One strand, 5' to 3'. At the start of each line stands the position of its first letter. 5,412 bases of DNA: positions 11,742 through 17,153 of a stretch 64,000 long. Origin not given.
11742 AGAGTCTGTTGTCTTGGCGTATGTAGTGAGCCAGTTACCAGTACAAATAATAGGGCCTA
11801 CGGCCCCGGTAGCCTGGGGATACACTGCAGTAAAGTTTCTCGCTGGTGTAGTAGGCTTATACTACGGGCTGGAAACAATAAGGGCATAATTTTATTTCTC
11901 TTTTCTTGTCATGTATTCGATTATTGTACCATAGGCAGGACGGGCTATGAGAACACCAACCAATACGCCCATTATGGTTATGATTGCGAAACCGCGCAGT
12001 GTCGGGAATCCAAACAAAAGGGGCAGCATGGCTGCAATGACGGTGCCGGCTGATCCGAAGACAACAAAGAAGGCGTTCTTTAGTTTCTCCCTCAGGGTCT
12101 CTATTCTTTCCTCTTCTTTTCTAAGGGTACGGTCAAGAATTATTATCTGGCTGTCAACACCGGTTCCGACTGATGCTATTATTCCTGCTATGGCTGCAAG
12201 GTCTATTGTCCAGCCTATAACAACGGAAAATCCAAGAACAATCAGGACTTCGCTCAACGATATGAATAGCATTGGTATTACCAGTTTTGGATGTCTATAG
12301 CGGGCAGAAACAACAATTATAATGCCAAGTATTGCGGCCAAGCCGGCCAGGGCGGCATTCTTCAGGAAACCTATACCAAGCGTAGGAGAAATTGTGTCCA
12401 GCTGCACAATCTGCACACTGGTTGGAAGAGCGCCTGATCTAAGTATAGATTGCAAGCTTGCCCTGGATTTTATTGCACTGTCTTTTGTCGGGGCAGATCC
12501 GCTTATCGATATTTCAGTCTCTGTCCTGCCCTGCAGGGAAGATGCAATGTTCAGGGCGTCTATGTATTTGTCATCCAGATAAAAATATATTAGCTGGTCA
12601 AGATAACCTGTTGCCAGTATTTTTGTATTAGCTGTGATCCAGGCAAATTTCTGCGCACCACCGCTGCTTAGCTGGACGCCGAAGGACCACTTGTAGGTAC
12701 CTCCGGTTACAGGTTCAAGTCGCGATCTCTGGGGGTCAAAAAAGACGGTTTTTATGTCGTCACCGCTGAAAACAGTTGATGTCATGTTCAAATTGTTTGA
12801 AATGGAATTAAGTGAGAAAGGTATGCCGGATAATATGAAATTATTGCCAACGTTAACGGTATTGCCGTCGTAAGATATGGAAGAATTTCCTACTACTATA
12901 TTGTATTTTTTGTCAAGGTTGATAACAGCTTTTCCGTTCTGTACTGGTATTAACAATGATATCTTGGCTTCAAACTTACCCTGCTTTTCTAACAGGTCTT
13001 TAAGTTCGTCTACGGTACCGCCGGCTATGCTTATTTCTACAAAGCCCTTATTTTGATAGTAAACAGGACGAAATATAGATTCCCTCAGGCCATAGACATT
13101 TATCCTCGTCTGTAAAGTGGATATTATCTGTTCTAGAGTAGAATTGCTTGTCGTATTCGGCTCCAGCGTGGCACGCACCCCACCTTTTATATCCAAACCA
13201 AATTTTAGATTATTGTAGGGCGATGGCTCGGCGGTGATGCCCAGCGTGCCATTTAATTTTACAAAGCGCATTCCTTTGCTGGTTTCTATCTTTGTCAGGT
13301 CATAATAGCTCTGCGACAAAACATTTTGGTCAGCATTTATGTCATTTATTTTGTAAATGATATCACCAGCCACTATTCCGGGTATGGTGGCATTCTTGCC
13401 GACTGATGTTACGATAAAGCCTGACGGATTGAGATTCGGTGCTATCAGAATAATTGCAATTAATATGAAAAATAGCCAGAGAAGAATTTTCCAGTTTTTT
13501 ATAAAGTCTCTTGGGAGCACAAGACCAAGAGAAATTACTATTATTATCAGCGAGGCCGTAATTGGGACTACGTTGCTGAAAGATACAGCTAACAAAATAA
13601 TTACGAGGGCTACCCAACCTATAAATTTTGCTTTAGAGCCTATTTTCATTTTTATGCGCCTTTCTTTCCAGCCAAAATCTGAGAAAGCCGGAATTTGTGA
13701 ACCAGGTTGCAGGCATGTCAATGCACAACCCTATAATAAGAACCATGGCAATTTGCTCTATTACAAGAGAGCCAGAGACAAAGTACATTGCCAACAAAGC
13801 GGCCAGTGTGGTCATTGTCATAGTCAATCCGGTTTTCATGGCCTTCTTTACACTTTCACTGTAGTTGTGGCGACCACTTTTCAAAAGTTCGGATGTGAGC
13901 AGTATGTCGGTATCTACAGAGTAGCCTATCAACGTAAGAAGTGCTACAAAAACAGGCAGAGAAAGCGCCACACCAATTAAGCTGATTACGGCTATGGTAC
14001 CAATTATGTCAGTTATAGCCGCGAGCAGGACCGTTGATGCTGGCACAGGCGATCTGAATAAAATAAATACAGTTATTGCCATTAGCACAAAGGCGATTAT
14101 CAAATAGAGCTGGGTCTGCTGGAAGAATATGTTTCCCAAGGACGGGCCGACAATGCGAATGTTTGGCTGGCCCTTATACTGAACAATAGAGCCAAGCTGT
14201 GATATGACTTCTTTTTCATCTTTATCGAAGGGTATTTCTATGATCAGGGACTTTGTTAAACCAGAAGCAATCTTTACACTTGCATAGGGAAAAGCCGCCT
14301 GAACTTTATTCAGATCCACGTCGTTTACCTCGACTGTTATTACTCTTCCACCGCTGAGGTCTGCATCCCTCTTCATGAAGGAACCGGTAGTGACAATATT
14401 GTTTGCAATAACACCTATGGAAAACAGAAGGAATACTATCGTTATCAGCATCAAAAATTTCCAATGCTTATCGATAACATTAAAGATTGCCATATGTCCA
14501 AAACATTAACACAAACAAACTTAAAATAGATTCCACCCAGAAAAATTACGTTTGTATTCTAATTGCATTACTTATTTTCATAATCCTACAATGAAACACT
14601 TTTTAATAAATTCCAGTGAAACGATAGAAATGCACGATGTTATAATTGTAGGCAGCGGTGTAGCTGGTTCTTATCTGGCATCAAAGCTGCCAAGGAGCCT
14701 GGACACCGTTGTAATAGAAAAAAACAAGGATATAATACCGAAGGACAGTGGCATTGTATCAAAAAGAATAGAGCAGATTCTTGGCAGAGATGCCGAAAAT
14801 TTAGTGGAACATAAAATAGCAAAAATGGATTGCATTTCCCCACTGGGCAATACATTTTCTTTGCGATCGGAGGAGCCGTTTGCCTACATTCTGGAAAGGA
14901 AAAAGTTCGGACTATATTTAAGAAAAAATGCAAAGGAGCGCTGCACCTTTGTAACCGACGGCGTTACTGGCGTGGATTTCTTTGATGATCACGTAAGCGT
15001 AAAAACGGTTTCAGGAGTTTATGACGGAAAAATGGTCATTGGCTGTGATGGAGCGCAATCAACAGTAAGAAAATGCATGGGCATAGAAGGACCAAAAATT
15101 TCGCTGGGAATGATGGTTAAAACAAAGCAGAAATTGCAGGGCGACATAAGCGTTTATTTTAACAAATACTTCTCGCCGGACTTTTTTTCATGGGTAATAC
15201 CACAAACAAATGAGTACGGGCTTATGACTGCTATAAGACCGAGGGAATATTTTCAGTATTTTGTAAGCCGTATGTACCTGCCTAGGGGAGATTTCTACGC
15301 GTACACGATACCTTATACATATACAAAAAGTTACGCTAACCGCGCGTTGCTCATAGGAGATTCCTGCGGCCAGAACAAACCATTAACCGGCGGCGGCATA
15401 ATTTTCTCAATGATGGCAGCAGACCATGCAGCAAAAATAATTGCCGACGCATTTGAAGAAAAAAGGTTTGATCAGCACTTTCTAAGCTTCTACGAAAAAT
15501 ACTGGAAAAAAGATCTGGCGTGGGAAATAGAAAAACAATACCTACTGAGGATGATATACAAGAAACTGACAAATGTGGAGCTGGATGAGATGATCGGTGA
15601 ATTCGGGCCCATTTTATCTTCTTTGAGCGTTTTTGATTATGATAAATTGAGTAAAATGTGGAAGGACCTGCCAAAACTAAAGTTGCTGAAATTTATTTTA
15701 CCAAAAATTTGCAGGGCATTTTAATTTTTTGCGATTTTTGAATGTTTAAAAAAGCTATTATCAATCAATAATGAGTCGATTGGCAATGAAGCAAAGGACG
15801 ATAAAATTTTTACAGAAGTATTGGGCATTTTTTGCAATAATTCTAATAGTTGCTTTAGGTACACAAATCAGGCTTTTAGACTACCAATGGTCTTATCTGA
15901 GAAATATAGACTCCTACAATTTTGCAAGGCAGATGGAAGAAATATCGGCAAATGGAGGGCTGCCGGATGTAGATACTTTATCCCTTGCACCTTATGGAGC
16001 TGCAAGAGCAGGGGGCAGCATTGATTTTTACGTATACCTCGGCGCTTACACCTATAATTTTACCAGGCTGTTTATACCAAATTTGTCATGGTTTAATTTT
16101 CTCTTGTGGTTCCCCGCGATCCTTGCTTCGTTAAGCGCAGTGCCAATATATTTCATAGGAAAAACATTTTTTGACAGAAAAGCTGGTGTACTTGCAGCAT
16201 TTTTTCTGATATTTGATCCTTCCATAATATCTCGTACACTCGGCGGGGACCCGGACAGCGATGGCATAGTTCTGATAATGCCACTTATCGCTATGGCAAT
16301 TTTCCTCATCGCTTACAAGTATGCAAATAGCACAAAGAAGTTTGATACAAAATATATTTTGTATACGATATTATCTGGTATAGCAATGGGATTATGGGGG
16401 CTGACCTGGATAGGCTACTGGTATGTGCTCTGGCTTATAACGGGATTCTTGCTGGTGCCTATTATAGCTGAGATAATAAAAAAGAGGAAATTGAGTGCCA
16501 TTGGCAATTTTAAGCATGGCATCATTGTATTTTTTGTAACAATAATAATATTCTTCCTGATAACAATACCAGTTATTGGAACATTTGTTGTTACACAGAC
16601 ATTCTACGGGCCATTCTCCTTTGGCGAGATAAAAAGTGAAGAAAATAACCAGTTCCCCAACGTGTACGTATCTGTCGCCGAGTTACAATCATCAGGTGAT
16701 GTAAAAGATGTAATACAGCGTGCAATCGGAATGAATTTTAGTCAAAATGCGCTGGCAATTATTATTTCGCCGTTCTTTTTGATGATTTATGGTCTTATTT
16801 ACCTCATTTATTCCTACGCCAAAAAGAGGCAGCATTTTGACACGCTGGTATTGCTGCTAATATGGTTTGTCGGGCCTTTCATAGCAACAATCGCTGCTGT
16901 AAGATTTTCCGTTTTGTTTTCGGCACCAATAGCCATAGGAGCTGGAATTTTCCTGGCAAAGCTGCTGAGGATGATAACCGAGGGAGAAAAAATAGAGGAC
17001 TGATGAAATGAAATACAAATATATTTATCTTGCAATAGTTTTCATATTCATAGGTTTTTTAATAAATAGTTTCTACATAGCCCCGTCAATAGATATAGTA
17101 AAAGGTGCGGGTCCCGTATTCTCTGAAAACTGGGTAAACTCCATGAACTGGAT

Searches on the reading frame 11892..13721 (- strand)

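Call 64: search_protein_families(library=pfam, proteins=[window:11892-13721:-], max_evalue=0.00001)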
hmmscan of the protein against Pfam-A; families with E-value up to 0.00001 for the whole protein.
window:11892-13721:- (609 aa): 1 family
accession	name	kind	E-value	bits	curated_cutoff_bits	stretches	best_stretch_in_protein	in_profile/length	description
PF02355.23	SecD_SecF_C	-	3.4e-16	59.6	20.5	1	434-591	11-173/189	Protein export membrane protein SecD/SecF, C-terminal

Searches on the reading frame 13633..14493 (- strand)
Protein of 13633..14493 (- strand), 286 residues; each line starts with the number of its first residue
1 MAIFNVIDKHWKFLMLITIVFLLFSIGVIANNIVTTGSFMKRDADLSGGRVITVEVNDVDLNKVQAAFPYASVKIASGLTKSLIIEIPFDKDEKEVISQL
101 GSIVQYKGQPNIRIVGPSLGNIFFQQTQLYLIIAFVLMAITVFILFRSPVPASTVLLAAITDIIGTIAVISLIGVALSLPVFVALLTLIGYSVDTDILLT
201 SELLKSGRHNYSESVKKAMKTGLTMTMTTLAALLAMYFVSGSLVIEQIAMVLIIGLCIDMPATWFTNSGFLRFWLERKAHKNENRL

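Call 64: search_protein_families(library=pfam, proteins=[window:13633-14493:-], max_evalue=0.00001)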
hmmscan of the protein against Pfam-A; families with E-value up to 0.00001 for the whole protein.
window:13633-14493:- (286 aa): 1 family
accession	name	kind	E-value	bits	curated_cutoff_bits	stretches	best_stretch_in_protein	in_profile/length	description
PF02355.23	SecD_SecF_C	-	6.9e-31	107.6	20.5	1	107-276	13-188/189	Protein export membrane protein SecD/SecF, C-terminal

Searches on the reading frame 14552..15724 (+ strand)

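Call 44: search_protein_families(library=pfam, proteins=[window:14552-15724:+], max_evalue=0.0001)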
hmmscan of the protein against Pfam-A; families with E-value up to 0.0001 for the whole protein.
window:14552-15724:+ (390 aa): 2 families
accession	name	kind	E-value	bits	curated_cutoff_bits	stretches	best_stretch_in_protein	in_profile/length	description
PF01494.25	FAD_binding_3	-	4.6e-11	43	22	0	160-232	151-219/349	FAD binding domain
PF04820.20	Trp_halogenase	-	9.3e-05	21.9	21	0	98-171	139-216/458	Tryptophan halogenase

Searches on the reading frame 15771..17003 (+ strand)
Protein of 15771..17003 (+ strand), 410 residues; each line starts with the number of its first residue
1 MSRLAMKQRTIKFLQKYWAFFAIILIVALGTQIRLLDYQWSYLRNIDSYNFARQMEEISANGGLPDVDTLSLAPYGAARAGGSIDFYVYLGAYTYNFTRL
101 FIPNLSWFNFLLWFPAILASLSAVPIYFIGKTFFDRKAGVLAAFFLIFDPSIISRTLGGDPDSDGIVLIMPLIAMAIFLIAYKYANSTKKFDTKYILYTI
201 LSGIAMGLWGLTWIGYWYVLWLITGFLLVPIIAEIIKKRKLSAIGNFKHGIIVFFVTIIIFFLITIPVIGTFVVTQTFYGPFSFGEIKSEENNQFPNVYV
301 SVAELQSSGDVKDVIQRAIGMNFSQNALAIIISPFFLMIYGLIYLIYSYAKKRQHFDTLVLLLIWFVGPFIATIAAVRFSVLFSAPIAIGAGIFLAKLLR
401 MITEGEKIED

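Call 44: search_protein_families(library=pfam, proteins=[window:15771-17003:+], max_evalue=0.0001)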
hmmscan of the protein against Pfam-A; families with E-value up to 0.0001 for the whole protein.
window:15771-17003:+ (410 aa): 1 family
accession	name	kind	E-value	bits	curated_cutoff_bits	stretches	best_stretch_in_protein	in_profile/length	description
PF02516.20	STT3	-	1.8e-27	97.3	24.5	1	37-401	23-373/405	Oligosaccharyl transferase STT3, N-terminal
